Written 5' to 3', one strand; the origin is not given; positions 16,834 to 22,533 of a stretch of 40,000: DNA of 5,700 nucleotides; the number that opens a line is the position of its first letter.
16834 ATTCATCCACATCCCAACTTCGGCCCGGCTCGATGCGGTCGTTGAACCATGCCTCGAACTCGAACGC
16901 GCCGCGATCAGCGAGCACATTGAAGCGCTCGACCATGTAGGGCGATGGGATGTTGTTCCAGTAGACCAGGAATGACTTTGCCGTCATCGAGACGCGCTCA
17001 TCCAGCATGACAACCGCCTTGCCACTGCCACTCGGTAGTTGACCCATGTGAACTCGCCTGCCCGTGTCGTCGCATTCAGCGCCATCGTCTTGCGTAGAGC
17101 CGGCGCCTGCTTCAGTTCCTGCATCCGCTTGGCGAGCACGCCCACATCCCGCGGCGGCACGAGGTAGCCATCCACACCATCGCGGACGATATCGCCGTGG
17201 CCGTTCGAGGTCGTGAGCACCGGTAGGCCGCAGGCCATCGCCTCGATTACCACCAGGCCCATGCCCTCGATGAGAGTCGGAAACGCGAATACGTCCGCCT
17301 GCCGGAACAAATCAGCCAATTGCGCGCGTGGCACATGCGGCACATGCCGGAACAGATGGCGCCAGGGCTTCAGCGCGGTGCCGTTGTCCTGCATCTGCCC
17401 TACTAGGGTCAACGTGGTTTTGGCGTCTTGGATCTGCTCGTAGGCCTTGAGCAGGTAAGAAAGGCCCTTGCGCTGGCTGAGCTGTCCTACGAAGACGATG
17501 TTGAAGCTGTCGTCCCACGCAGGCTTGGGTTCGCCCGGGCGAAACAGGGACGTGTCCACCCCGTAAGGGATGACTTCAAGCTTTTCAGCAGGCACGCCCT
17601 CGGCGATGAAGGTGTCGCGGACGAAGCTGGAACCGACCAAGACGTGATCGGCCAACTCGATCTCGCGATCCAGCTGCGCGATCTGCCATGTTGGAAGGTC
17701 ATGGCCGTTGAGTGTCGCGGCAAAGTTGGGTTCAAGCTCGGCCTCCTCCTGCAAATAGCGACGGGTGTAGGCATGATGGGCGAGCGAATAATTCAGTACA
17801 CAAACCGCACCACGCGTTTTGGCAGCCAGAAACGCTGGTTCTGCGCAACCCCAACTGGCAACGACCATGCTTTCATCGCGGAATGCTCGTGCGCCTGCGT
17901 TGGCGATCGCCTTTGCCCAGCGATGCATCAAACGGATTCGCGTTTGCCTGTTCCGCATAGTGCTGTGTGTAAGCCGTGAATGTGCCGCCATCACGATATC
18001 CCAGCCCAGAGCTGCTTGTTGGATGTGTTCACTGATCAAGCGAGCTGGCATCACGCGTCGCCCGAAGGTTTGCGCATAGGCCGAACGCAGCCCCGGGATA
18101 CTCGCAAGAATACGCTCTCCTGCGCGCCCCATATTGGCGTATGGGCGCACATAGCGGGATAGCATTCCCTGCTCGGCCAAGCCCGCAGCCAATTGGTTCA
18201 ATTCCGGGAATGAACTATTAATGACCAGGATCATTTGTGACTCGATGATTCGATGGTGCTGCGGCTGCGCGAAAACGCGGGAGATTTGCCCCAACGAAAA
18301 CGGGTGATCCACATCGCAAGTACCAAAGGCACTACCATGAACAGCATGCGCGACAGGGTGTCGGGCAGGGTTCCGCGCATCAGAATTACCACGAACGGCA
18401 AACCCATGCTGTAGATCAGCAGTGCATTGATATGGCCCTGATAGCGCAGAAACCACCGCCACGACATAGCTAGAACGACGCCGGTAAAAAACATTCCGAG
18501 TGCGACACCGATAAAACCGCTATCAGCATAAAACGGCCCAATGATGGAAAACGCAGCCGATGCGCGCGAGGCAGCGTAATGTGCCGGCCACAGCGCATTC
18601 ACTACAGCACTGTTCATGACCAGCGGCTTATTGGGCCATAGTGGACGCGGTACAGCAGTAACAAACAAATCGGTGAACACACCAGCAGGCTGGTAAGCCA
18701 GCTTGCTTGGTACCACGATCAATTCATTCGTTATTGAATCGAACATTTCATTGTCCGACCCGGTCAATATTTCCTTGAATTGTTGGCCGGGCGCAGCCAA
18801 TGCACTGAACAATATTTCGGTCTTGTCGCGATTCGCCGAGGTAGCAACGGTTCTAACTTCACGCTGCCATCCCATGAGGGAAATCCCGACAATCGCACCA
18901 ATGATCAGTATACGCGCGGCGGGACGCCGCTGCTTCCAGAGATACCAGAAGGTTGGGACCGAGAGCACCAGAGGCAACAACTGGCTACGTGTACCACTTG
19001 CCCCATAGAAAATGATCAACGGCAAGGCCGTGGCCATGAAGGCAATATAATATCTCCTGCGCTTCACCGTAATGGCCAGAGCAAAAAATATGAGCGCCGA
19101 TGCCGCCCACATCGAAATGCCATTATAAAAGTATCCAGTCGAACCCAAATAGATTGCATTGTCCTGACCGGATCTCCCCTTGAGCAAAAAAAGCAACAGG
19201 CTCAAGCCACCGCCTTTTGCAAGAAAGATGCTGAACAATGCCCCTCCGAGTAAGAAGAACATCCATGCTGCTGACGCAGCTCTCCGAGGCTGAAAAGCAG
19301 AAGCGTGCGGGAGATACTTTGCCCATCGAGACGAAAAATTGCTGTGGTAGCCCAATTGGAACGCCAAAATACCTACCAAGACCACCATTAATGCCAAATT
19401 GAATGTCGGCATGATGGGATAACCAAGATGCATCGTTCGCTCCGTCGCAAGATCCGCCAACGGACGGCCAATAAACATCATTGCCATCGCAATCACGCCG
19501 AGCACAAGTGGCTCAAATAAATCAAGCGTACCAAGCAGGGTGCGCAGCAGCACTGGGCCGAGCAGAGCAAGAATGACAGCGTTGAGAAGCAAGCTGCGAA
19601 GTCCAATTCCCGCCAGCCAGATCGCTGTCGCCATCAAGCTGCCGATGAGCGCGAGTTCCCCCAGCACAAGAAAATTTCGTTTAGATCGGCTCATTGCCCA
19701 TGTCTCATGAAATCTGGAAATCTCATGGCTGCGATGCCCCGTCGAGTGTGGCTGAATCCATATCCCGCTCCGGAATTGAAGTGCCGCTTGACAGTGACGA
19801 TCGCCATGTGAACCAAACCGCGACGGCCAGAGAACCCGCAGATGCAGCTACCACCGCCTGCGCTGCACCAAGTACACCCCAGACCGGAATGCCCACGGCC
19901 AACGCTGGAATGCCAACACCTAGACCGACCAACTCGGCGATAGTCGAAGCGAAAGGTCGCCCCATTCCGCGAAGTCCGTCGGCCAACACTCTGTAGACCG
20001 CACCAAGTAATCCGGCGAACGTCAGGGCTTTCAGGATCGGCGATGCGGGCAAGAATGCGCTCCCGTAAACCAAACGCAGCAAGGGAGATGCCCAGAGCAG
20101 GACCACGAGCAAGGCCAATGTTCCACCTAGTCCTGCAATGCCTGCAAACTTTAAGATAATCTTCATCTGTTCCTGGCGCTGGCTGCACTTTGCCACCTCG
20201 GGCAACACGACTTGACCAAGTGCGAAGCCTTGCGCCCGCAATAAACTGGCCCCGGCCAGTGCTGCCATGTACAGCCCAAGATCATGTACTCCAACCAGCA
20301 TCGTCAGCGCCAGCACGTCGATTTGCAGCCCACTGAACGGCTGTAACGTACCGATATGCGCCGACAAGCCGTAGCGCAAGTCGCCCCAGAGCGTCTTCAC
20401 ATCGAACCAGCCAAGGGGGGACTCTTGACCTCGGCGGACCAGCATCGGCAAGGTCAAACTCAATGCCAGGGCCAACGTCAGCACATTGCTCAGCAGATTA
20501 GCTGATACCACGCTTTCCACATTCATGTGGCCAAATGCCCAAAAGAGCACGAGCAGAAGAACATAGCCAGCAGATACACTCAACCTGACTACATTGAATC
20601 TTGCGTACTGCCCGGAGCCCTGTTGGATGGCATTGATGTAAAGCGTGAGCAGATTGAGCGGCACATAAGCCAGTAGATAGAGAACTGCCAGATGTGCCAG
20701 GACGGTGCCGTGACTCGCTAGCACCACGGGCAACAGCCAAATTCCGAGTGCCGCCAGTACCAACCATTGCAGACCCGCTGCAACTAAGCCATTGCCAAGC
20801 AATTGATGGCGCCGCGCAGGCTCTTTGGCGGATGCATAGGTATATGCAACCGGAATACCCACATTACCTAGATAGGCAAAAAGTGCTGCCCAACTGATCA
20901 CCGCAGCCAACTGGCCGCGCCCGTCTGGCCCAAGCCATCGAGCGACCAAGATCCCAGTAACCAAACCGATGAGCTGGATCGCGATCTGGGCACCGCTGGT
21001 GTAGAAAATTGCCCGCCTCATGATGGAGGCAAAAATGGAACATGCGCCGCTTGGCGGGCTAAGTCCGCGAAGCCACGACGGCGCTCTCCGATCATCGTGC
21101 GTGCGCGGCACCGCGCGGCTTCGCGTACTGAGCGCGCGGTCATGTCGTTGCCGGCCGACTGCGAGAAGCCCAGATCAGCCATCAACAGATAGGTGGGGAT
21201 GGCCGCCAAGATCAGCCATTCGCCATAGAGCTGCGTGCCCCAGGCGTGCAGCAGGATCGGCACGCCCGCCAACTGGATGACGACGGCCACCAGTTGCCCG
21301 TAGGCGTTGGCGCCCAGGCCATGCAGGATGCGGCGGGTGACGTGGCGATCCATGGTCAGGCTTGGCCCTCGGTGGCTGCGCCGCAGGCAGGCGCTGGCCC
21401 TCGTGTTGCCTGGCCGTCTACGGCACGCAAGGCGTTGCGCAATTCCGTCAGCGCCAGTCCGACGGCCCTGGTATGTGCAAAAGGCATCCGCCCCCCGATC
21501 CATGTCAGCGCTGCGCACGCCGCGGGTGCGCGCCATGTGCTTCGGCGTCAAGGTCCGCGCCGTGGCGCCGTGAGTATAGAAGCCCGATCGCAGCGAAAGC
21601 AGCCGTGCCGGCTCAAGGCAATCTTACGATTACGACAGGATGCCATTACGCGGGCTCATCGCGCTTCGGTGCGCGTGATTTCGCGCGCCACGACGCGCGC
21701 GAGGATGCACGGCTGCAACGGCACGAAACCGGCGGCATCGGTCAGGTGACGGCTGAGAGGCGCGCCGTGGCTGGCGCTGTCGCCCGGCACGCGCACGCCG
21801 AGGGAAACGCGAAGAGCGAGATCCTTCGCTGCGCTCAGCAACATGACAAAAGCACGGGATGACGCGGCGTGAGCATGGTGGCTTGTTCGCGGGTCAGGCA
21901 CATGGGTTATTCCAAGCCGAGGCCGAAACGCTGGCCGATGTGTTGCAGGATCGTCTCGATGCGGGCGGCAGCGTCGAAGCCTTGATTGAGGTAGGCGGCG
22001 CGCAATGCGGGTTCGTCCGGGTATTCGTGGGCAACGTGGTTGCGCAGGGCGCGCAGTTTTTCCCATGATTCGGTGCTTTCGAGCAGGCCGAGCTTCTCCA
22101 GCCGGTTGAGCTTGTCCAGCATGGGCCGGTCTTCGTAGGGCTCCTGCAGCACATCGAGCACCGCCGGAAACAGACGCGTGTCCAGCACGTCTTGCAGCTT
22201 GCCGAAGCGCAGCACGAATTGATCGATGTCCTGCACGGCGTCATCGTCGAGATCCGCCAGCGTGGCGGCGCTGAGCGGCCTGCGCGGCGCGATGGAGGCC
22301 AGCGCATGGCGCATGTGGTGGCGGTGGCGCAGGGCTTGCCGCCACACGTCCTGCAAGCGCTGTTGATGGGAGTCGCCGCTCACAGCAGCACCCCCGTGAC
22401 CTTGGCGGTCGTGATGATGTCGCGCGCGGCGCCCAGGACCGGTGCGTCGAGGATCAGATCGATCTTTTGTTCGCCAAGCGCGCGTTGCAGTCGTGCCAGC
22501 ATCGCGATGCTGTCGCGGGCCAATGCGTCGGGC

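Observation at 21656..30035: Head-to-tail array of seven small MNT nucleotidyltransferase genes: one shared 5' module, five unrelated 3' halves, each tied to its own HEPN partner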

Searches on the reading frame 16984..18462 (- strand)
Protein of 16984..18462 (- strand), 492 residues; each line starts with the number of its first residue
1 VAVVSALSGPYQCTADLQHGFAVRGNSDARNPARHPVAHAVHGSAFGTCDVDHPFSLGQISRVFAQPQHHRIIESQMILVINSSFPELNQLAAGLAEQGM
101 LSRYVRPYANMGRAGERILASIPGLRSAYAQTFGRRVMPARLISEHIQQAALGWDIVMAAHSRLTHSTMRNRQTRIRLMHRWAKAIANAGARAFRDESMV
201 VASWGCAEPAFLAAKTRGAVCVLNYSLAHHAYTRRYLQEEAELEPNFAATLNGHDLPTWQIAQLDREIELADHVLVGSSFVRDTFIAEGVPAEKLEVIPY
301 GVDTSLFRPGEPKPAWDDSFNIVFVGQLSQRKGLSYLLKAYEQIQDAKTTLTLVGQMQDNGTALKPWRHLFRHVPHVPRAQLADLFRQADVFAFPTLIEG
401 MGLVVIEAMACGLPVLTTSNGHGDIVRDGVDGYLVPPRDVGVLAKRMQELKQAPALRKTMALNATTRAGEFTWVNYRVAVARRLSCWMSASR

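Call 43: search_protein_families(library=pfam, proteins=[window:16984-18462:-], max_evalue=0.00001)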
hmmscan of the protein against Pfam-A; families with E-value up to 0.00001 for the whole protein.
window:16984-18462:- (492 aa): 5 families
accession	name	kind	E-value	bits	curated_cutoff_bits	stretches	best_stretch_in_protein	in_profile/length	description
PF13692.12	Glyco_trans_1_4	-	1.5e-30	106.8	27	1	321-450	3-139/142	Glycosyl transferases group 1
PF00534.26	Glycos_transf_1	-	7.6e-29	100.9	26.4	1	317-465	13-170/172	Glycosyl transferases group 1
PF20706.3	GT4-conflict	-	1.8e-09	37.5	26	1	292-430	171-324/385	Family 4 Glycosyltransferase in conflict systems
PF13439.12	Glyco_transf_4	-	2.1e-07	31.5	28.5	1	260-305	123-169/170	Glycosyltransferase Family 4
PF13524.12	Glyco_trans_1_2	-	2.6e-07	31.1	25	1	348-468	14-129/144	Glycosyl transferase-like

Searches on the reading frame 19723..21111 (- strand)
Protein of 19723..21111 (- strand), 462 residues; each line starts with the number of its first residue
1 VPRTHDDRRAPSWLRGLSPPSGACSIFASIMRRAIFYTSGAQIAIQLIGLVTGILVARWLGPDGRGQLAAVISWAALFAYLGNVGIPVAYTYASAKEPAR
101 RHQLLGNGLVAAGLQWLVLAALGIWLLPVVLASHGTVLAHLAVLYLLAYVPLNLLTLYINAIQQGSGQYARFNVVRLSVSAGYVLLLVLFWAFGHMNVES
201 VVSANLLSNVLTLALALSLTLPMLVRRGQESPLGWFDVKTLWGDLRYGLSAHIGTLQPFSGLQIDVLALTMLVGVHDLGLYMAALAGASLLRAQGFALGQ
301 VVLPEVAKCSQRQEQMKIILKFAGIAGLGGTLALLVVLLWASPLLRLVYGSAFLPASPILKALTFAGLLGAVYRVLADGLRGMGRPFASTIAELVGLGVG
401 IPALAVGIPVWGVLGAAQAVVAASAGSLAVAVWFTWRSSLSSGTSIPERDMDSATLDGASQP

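Call 43: search_protein_families(library=pfam, proteins=[window:19723-21111:-], max_evalue=0.00001)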
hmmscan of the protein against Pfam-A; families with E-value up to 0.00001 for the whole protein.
window:19723-21111:- (462 aa): 1 family
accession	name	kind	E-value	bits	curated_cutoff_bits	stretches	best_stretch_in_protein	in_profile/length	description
PF01943.22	Polysacc_synt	-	3.4e-15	56.6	28.2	1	33-304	3-268/274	Polysaccharide biosynthesis protein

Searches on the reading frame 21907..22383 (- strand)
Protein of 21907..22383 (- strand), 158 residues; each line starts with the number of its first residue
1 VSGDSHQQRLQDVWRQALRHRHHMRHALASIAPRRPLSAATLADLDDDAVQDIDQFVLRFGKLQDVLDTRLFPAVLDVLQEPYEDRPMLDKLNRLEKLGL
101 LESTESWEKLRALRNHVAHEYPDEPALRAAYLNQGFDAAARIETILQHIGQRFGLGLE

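Call 9: search_protein_families(library=pfam, proteins=[window:21907-22383:-], max_evalue=0.01)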
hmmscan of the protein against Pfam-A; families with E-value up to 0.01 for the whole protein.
window:21907-22383:- (158 aa): 0 families

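Call 34: search_solved_structures(query=window:21910-22383:-, max_evalue=0.01, show_alignments=1)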
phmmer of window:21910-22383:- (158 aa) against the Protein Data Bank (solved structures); distinct sequences matched with E-value up to 0.01: 0.
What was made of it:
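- Tried and rejected: Alpha HEPN alone against the PDB: no hit (call 34).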

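Call 36: search_solved_structures(query=A1, max_evalue=1, show_alignments=2)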
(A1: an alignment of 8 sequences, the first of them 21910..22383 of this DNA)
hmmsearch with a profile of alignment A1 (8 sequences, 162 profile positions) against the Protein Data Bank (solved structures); distinct sequences matched with E-value up to 1: 6.
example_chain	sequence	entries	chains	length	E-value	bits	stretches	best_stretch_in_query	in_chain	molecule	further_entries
1jog_A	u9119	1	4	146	7.6e-06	29.3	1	80-128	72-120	HYPOTHETICAL PROTEIN HI0074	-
1wty_A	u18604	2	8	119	0.02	18.2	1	94-146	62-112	hypothetical protein TTHA0048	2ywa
8yuf_A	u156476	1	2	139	0.1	15.8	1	98-127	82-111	Nucleotidyltransferase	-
8xdj_A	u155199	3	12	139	0.12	15.6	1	98-127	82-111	HEPN toxin | HEPN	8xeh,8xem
3t46_A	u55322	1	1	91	0.18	15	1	114-156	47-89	SCIN-D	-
3t47_A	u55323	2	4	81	0.35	14.1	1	114-154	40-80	SCIN-D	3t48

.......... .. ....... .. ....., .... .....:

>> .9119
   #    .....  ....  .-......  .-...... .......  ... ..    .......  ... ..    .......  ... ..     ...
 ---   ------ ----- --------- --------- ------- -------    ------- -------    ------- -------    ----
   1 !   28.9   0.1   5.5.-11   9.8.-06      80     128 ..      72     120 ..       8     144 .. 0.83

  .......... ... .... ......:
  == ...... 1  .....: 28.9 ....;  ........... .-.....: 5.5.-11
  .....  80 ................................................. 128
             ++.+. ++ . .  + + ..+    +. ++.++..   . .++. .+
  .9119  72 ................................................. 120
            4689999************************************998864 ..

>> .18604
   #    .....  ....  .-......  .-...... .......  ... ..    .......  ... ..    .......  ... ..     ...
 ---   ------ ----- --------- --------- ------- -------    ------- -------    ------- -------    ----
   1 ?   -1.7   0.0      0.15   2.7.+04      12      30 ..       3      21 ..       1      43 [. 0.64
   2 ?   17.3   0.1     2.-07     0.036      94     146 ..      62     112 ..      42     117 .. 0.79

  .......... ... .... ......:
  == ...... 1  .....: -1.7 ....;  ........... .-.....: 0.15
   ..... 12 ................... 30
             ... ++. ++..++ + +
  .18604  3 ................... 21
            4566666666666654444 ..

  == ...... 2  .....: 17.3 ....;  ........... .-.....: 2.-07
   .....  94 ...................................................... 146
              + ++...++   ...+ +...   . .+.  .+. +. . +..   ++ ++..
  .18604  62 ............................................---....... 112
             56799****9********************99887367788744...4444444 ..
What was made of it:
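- On HI0073/HI0074 family: HEPN profile against 1JOG E=7.6e-6 (call 36).
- Checked: (e) 'HI0074-like' holds only at profile level, and for all the HEPN partners, not just alpha (call 36 against call 34).
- A profile of the HEPN partners hits HI0074 (1JOG) at E=7.6e-6 (call 36).
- Tried and rejected: Only the profile of all partners reached HI0074 (call 36).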

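Call 66: search_protein_families(library=ncbifam, proteins=[window:21910-22383:-], max_evalue=0.001)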
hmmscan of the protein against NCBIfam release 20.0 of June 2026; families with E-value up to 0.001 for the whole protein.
window:21910-22383:- (158 aa): 0 families

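Call 67: search_protein_families(library=padloc, proteins=[window:21910-22383:-], max_evalue=0.001)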
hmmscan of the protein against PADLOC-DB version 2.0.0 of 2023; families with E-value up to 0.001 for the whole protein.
window:21910-22383:- (158 aa): 0 families
